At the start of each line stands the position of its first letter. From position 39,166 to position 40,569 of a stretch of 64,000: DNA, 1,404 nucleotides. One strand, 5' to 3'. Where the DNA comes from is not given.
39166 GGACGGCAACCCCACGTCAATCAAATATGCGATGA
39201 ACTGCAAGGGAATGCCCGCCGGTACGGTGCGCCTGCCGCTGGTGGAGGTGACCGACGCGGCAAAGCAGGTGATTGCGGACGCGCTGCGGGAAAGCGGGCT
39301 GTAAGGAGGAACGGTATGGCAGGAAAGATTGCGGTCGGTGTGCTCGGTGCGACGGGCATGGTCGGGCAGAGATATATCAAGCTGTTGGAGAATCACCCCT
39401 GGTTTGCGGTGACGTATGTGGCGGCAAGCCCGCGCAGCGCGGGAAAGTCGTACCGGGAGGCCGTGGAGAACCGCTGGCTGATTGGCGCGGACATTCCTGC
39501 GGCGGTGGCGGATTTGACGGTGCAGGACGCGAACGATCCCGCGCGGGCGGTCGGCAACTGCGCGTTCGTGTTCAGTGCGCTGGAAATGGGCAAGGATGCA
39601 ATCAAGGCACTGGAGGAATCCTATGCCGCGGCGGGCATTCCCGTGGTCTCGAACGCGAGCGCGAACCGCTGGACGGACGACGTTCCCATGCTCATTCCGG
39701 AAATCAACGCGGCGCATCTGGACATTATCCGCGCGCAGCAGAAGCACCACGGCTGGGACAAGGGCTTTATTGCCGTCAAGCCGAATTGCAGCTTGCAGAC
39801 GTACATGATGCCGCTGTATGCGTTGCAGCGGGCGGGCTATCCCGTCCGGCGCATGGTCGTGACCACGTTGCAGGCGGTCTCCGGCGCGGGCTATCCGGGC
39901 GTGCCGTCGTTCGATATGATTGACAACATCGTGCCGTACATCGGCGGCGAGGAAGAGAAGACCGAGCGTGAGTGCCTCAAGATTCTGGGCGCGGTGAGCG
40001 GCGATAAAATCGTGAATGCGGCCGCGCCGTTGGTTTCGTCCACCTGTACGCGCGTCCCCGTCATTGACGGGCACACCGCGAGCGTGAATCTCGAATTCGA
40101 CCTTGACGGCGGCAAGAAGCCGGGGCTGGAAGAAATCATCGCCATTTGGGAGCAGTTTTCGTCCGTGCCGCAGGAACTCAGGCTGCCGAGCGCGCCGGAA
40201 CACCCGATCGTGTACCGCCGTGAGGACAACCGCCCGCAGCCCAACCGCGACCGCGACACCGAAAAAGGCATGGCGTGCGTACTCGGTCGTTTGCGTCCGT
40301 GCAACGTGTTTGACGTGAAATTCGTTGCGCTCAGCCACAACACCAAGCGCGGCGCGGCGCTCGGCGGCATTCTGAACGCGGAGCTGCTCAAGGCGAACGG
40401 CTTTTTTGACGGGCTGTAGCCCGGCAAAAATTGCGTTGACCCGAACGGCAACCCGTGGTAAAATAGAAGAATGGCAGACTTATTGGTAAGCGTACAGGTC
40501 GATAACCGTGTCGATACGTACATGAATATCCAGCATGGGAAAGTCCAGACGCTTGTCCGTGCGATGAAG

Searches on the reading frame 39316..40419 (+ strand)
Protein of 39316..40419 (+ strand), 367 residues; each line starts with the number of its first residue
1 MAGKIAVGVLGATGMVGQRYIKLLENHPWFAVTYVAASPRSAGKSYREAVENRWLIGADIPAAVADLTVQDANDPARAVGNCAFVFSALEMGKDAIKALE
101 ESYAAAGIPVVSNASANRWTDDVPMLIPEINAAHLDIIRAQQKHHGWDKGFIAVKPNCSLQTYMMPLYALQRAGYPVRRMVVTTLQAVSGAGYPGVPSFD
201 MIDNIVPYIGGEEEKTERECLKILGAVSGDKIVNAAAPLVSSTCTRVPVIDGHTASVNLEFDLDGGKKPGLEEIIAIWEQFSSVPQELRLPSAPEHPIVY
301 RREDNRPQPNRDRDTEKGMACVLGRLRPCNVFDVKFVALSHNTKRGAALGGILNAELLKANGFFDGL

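Call 11: search_protein_families(library=pfam, proteins=[window:39316-40419:+], max_evalue=0.001)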
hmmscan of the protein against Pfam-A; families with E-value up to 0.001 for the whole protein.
window:39316-40419:+ (367 aa): 3 families
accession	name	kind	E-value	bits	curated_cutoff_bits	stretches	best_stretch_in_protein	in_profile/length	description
PF02774.23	Semialdhyde_dhC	-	8.5e-31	108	26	1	170-343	4-182/184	Semialdehyde dehydrogenase, dimerisation domain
PF01118.30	Semialdhyde_dh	-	2.4e-29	102.7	26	1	7-136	2-119/121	Semialdehyde dehydrogenase, NAD binding domain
PF13460.12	NAD_binding_10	-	0.00044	20.6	27.2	0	11-132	1-114/184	NAD(P)H-binding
